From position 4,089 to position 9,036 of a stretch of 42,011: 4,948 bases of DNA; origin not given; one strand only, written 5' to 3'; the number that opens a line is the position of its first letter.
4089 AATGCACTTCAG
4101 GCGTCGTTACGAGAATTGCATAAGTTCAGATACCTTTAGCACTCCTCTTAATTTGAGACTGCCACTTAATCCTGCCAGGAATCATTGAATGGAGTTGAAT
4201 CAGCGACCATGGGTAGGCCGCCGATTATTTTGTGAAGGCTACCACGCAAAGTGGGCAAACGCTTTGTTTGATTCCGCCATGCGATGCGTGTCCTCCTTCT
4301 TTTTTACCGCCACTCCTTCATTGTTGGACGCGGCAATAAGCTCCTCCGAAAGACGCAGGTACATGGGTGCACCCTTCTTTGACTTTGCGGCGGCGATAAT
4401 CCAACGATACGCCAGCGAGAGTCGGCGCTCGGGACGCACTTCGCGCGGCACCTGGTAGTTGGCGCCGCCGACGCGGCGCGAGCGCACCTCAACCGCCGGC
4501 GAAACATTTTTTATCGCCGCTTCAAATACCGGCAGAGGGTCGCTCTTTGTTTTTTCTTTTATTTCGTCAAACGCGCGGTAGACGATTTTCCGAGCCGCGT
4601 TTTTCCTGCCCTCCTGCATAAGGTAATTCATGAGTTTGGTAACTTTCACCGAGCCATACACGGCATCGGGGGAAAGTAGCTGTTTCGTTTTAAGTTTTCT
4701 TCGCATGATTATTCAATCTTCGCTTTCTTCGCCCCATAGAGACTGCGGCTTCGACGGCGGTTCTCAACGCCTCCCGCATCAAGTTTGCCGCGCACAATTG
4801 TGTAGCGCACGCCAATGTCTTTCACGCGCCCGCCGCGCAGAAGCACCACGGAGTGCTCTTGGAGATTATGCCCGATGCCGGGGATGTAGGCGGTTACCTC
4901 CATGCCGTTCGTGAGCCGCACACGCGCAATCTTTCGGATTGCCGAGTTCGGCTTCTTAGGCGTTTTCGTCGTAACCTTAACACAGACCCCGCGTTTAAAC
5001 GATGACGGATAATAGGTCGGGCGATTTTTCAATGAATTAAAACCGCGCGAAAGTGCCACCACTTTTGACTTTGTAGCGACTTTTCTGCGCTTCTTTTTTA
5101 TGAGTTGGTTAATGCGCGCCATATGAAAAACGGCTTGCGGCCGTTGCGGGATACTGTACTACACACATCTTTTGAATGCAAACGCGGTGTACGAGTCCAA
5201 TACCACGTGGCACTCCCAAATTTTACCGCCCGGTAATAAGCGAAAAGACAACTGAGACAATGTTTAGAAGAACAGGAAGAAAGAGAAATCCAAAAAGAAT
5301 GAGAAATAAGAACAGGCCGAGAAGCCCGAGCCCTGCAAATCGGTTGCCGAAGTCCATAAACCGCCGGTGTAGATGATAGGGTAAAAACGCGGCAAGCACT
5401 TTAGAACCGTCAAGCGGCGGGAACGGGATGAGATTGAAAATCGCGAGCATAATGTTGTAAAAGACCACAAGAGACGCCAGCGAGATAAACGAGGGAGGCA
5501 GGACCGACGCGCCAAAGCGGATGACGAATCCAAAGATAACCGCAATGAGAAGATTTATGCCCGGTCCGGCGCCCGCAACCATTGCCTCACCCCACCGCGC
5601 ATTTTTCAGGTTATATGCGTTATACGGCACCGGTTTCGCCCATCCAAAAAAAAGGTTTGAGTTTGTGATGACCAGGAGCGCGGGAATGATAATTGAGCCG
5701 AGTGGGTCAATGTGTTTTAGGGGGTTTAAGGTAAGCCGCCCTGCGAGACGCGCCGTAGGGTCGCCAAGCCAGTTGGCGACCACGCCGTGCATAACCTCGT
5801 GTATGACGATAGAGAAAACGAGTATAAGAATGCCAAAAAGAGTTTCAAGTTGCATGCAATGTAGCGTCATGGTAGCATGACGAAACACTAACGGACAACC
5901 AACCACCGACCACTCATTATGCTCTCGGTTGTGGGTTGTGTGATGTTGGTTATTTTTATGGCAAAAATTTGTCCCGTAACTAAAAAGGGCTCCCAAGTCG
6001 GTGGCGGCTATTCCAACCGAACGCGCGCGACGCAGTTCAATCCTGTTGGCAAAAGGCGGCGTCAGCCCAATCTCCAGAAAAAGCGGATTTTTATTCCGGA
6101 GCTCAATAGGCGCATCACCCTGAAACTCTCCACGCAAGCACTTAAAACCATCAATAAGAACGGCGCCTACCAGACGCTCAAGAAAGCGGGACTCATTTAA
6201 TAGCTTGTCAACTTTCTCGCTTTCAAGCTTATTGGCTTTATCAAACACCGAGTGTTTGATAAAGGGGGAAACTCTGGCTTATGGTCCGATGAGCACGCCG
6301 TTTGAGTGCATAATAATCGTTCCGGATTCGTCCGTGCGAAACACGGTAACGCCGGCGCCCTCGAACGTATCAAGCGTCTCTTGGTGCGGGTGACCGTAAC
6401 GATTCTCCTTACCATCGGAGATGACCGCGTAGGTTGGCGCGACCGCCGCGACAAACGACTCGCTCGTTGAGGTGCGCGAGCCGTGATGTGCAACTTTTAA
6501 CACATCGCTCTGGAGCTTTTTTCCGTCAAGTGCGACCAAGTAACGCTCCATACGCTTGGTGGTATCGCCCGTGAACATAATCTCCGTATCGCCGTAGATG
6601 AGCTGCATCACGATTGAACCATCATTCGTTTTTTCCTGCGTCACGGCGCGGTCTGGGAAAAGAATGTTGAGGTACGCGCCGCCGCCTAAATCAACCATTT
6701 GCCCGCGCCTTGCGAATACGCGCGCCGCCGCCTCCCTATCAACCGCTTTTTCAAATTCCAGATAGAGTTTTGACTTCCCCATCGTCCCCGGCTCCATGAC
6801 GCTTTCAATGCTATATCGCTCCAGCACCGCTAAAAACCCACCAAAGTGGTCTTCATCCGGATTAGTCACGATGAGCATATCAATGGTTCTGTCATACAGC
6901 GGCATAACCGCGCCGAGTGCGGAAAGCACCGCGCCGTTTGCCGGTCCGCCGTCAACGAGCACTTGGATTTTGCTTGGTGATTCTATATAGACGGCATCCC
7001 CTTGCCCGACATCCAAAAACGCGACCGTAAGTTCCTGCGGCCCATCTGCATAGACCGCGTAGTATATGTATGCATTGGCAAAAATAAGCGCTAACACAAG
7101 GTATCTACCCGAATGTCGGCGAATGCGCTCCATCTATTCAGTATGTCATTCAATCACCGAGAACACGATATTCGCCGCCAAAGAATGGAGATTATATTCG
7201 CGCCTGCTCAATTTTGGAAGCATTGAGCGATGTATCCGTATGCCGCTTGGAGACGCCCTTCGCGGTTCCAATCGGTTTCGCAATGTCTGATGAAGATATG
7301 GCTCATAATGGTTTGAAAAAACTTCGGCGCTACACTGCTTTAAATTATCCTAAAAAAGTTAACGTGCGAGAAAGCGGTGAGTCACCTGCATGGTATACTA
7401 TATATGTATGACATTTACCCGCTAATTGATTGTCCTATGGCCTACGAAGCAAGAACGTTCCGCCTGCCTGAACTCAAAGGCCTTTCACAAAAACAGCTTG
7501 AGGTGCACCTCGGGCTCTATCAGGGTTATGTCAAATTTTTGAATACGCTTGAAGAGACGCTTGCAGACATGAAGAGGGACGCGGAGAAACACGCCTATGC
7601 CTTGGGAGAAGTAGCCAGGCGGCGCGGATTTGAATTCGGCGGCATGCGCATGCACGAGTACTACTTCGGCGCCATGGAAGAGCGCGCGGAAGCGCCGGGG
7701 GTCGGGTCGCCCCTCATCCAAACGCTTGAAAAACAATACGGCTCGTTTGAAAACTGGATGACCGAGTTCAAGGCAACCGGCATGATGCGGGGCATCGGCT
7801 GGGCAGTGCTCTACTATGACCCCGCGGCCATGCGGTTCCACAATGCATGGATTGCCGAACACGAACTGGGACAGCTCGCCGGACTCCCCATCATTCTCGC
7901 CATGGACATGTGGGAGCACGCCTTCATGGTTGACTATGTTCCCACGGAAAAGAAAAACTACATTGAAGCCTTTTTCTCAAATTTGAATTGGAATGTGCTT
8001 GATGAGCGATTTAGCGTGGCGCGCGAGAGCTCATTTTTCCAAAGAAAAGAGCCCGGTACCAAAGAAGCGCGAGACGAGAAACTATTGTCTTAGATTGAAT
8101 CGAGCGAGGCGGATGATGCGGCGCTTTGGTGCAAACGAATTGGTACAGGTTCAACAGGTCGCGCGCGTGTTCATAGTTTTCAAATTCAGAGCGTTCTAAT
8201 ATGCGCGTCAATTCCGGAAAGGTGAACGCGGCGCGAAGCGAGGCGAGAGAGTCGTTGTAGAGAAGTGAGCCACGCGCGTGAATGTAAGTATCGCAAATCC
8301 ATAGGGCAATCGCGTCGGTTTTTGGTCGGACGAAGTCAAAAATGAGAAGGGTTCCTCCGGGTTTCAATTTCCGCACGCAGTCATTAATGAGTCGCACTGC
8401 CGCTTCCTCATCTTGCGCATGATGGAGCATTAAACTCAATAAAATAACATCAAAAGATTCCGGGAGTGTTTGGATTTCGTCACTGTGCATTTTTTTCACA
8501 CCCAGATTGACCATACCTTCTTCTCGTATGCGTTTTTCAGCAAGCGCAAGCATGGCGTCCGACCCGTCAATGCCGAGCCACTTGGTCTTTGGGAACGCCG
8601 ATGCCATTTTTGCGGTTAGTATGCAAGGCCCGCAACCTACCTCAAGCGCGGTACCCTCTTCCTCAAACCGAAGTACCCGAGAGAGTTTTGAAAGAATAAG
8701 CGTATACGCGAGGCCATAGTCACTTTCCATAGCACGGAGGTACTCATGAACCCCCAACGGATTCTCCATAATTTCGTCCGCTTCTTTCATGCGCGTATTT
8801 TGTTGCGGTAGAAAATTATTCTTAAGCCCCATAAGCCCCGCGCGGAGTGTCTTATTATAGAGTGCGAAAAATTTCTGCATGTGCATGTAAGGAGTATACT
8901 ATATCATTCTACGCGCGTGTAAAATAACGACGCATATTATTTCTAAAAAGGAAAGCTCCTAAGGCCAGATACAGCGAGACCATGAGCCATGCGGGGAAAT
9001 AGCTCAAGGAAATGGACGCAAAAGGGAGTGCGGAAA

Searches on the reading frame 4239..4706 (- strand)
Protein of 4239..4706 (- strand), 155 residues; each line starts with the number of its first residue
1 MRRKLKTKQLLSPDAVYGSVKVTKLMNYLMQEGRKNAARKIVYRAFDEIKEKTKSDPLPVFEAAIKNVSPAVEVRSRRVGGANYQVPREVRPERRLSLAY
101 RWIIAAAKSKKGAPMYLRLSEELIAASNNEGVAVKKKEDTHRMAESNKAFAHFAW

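Call 39: search_protein_families(library=pfam, proteins=[window:4239-4706:-], max_evalue=0.001)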
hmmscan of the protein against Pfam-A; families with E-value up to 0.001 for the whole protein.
window:4239-4706:- (155 aa): 1 family
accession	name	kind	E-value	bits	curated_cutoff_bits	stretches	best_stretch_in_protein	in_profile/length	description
PF00177.27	Ribosomal_S7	-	1.7e-58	196.8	24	1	2-148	2-148/148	Ribosomal protein S7p/S5e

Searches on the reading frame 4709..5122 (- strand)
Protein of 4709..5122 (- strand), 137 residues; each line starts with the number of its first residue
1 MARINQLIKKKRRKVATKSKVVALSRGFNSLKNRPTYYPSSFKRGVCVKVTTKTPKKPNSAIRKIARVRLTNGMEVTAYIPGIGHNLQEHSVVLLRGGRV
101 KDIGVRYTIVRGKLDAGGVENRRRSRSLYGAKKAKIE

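Call 39: search_protein_families(library=pfam, proteins=[window:4709-5122:-], max_evalue=0.001)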
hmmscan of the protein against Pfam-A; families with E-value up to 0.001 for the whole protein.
window:4709-5122:- (137 aa): 1 family
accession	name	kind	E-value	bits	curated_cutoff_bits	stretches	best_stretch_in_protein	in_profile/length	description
PF00164.32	Ribosom_S12_S23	-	1e-30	106.1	22.3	1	37-133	8-107/110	Ribosomal protein S12/S23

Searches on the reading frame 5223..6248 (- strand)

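Call 39: search_protein_families(library=pfam, proteins=[window:5223-6248:-], max_evalue=0.001)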
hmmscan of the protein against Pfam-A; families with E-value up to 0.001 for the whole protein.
window:5223-6248:- (341 aa): 1 family
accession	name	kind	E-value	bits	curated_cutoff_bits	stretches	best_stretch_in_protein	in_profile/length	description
PF02163.28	Peptidase_M50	-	5.7e-13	49.2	27.2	2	254-293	159-198/221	Peptidase family M50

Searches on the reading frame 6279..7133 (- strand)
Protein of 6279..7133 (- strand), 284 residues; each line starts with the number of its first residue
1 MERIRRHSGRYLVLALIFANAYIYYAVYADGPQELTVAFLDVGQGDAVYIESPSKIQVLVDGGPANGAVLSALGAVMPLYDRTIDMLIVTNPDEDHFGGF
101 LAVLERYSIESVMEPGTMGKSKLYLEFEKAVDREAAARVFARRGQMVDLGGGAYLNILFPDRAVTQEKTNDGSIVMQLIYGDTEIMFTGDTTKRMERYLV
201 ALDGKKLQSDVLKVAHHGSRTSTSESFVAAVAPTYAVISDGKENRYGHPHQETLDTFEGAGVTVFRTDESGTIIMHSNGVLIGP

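Call 39: search_protein_families(library=pfam, proteins=[window:6279-7133:-], max_evalue=0.001)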
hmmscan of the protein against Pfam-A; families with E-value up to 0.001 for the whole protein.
window:6279-7133:- (284 aa): 1 family
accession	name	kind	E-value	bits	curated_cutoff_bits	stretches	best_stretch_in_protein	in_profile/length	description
PF00753.33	Lactamase_B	-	4.3e-14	53.3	22.7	1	41-238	2-192/196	Metallo-beta-lactamase superfamily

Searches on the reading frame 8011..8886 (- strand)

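Call 39: search_protein_families(library=pfam, proteins=[window:8011-8886:-], max_evalue=0.001)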
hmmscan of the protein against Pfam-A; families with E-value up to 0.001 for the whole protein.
window:8011-8886:- (291 aa): 11 families
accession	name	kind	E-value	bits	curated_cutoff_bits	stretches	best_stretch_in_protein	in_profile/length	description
PF13649.12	Methyltransf_25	-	7.9e-18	65.4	27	1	81-178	2-97/97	Methyltransferase domain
PF08241.18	Methyltransf_11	-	1e-15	58.6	21.2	1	81-182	1-95/95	Methyltransferase domain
PF08242.18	Methyltransf_12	-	1.4e-14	55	30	1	81-180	1-98/98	Methyltransferase domain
PF13847.12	Methyltransf_31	-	1.6e-12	47.7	27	1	77-186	4-113/145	Methyltransferase domain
PF01209.24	Ubie_methyltran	-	2.5e-11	43.8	20.1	1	76-192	47-161/233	ubiE/COQ5 methyltransferase family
PF05175.20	MTS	-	7.9e-11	42.3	23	1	68-182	27-138/170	Methyltransferase small domain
PF13489.12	Methyltransf_23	-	2.2e-10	40.9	27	1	64-209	9-130/164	Methyltransferase domain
PF02390.23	Methyltransf_4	-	2e-07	31.1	24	1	79-146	4-69/173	Putative methyltransferase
PF00891.24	Methyltransf_2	-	6.4e-07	29.4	22.3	1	48-189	38-171/210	O-methyltransferase domain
PF02353.26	CMAS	-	0.00015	21.6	27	1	69-208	55-195/273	Mycolic acid cyclopropane synthetase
PF01135.25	PCMT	-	0.00017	21.9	20.3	1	67-151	64-149/210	Protein-L-isoaspartate(D-aspartate) O-methyltransferase (PCMT)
